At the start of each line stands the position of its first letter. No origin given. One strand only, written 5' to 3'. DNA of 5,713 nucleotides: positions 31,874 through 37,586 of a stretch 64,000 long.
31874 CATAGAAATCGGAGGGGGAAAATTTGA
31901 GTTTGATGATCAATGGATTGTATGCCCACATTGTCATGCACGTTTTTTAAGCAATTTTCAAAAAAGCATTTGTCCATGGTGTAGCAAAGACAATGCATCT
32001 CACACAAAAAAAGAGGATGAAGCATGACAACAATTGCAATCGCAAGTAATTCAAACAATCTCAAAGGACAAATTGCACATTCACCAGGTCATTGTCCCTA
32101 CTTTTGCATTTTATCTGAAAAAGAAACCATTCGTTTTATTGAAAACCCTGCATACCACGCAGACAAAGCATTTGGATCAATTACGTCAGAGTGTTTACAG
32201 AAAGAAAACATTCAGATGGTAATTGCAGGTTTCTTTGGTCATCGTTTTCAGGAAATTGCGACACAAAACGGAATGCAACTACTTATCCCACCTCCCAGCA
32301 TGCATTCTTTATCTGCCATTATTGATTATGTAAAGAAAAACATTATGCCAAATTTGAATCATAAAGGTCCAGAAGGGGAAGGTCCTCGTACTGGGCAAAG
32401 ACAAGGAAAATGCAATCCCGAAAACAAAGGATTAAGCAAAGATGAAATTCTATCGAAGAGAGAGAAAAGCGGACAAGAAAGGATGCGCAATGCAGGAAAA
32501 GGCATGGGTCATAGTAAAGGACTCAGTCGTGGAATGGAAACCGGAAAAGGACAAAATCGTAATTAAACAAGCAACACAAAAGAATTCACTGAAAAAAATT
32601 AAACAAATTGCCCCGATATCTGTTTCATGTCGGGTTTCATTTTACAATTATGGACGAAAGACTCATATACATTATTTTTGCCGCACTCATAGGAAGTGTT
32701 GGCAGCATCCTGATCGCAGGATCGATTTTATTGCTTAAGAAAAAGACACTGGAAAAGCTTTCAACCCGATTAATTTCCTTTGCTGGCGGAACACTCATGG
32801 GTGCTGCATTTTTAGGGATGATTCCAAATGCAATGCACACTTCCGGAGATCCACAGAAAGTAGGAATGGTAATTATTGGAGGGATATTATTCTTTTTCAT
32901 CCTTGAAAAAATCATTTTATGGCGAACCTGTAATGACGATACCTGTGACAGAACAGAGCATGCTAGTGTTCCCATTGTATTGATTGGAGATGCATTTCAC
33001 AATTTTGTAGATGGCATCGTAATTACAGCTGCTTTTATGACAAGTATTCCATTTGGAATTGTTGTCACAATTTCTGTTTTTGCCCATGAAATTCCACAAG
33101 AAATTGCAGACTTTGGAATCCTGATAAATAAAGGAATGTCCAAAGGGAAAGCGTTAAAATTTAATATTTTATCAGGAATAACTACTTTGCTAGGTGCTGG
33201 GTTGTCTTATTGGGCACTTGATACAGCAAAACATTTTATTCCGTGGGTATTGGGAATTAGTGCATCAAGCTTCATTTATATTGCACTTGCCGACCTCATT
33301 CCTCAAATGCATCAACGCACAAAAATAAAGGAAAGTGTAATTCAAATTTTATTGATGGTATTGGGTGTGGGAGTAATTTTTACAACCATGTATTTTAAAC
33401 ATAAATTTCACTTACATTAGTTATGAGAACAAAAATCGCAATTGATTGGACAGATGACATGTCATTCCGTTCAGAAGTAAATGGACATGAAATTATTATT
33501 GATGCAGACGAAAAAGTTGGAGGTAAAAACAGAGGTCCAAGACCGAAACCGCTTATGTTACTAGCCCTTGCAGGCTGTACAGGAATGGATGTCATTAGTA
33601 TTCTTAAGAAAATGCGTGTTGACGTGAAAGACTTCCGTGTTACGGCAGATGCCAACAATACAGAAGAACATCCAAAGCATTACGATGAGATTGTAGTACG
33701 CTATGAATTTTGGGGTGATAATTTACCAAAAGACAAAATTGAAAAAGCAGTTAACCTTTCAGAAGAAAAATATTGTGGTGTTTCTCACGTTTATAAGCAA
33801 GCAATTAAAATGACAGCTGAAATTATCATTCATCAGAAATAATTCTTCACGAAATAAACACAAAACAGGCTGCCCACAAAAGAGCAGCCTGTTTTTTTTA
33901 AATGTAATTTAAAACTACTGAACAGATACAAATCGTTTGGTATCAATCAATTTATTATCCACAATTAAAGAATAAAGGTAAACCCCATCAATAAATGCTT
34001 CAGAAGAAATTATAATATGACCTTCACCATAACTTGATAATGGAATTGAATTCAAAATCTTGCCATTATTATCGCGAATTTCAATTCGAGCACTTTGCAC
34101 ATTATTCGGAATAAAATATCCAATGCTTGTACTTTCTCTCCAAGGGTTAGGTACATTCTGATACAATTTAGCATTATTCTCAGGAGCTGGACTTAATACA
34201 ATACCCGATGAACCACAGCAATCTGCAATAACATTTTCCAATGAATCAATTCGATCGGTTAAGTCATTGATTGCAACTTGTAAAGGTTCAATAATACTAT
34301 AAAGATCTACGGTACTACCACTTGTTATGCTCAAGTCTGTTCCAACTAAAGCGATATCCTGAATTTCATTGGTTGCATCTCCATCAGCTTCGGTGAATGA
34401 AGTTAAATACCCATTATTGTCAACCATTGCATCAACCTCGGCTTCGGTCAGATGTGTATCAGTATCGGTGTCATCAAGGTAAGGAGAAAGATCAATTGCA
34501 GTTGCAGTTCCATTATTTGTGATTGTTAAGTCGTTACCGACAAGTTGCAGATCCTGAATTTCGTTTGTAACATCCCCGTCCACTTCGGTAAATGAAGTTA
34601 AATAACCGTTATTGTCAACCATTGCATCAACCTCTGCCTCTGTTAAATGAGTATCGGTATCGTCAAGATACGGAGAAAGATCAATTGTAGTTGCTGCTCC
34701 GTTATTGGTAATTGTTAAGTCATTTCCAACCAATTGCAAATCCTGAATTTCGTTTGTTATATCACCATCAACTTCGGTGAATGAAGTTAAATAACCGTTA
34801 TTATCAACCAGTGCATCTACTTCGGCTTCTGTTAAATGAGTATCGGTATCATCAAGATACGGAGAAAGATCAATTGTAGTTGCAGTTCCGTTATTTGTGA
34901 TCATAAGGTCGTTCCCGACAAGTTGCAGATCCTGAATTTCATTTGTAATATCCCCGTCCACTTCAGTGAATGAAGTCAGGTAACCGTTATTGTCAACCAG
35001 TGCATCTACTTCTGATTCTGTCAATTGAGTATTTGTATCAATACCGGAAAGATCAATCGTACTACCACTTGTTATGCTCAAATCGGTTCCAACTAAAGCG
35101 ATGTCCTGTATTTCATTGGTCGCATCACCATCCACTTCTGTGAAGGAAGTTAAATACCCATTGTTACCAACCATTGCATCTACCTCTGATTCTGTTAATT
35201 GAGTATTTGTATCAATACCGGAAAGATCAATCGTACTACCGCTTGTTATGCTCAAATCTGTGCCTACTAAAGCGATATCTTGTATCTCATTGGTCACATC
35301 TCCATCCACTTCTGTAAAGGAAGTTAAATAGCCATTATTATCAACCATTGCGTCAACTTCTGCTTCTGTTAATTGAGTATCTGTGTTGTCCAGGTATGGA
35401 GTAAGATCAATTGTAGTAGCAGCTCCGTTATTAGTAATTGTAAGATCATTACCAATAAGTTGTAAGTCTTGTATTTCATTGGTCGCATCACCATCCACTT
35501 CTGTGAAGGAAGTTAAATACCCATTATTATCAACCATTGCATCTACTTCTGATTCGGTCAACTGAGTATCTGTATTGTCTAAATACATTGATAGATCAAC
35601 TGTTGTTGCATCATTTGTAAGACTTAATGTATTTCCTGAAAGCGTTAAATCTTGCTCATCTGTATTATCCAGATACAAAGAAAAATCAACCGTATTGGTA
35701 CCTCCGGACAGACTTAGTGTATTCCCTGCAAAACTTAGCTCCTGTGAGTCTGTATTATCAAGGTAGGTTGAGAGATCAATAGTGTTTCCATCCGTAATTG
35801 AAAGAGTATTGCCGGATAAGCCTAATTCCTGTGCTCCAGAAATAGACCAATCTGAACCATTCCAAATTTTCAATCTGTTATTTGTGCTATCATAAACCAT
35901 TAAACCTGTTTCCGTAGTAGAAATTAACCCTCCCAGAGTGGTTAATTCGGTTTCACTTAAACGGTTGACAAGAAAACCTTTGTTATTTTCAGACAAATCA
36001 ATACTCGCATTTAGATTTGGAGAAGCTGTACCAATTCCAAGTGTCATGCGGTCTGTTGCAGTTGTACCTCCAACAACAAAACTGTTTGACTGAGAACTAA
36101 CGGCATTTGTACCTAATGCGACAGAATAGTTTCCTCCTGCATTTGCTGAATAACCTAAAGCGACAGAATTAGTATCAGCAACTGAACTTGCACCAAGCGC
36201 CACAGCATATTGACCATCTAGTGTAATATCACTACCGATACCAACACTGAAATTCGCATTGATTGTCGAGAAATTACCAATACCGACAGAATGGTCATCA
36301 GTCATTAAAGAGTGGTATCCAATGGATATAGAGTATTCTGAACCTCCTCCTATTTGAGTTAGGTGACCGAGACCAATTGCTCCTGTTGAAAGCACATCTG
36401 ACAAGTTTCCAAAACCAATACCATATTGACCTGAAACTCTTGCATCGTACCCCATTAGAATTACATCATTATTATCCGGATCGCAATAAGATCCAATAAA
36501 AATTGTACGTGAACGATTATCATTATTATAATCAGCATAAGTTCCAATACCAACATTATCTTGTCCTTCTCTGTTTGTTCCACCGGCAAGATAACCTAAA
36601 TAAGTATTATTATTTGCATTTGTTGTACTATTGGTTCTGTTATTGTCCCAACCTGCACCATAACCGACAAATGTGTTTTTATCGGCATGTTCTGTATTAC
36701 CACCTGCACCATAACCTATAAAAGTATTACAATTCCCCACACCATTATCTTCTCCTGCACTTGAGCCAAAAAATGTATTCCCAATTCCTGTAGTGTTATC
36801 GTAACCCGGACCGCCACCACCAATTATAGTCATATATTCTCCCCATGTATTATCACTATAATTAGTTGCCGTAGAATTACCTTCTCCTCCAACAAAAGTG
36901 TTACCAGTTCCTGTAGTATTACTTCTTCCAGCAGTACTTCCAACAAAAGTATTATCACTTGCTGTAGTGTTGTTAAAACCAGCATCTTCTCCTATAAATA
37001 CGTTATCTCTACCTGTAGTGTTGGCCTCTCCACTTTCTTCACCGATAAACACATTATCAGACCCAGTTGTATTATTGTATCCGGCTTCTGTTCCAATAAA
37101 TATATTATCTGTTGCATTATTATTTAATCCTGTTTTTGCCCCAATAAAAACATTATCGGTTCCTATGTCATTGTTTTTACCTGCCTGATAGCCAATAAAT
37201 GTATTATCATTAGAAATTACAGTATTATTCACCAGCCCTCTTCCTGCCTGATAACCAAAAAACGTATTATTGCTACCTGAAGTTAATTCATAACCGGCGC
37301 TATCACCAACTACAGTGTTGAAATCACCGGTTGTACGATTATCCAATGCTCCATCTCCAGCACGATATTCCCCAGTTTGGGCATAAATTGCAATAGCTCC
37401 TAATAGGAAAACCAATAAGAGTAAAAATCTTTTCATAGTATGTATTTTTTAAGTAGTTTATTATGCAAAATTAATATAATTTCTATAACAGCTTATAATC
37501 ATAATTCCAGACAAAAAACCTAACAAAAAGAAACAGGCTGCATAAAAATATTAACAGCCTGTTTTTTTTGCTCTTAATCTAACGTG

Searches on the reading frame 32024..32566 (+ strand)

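Call 56: search_protein_families(library=pfam, max_evalue=0.00001, proteins=[window:32024-32566:+])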
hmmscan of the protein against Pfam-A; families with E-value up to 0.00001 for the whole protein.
window:32024-32566:+ (180 aa): 1 family
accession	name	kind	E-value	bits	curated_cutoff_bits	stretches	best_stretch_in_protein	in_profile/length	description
PF02579.22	Nitro_FeMo-Co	-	8.4e-07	29.7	26.3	1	19-88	7-79/94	Dinitrogenase iron-molybdenum cofactor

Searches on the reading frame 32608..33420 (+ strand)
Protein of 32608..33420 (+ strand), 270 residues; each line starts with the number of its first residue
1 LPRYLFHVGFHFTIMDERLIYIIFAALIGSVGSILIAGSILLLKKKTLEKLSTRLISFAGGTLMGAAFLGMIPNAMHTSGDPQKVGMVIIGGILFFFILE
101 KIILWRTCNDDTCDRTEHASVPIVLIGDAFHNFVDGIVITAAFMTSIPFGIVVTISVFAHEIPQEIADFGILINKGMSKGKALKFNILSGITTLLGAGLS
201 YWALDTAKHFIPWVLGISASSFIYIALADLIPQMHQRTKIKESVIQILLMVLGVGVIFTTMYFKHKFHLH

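Call 56: search_protein_families(library=pfam, max_evalue=0.00001, proteins=[window:32608-33420:+])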
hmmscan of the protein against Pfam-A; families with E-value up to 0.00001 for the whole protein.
window:32608-33420:+ (270 aa): 1 family
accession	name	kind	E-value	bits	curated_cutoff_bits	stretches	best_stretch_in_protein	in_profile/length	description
PF02535.28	Zip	-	7.8e-38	130.9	35.1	2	122-259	179-321/323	ZIP Zinc transporter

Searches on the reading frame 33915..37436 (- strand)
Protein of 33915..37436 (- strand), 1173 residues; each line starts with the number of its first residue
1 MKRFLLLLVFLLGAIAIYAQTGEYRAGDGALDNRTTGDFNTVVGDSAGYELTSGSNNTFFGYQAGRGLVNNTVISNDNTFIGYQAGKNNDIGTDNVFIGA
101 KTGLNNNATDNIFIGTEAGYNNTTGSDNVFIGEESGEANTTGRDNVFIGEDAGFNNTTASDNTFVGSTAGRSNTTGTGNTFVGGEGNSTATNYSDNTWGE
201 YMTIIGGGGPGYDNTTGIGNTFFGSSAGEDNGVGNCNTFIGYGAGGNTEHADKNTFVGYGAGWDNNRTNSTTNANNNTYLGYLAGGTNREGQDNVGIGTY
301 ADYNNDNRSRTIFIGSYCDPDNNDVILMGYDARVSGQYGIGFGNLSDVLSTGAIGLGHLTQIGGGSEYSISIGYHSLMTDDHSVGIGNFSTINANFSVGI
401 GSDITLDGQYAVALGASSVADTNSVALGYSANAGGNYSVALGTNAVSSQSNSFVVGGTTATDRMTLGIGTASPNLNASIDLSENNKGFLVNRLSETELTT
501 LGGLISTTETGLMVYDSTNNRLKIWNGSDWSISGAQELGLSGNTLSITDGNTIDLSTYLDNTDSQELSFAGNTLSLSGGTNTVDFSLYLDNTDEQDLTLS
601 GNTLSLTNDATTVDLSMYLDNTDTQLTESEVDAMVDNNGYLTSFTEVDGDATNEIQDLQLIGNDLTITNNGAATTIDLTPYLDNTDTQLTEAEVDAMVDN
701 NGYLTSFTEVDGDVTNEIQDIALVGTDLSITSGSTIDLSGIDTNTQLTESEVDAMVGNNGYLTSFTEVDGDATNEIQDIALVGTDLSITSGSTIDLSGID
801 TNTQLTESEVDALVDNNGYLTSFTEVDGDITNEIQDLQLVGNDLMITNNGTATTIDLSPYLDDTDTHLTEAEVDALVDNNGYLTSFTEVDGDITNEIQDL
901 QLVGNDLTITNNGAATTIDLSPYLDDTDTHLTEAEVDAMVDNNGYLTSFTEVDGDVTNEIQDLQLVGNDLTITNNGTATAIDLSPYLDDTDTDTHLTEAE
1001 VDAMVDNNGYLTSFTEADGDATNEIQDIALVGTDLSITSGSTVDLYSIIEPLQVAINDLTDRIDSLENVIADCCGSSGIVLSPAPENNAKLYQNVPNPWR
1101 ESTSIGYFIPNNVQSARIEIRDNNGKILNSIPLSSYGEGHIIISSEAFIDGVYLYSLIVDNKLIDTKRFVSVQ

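Call 10: search_protein_families(library=pfam, proteins=[window:33915-37436:-])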
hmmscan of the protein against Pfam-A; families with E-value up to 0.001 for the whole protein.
window:33915-37436:- (1173 aa): 3 families
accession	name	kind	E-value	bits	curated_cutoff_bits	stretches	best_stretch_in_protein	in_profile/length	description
PF16448.10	LapD_MoxY_N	-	2.4e-07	31.1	25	0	665-717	16-71/124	LapD/MoxY periplasmic domain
PF05658.19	YadA_head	-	1.1e-06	29.3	25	1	422-445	4-27/27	YadA head domain repeat (2 copies)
PF00427.26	PBS_linker_poly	-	0.0005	20.5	28.7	0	680-709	90-119/126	Phycobilisome Linker polypeptide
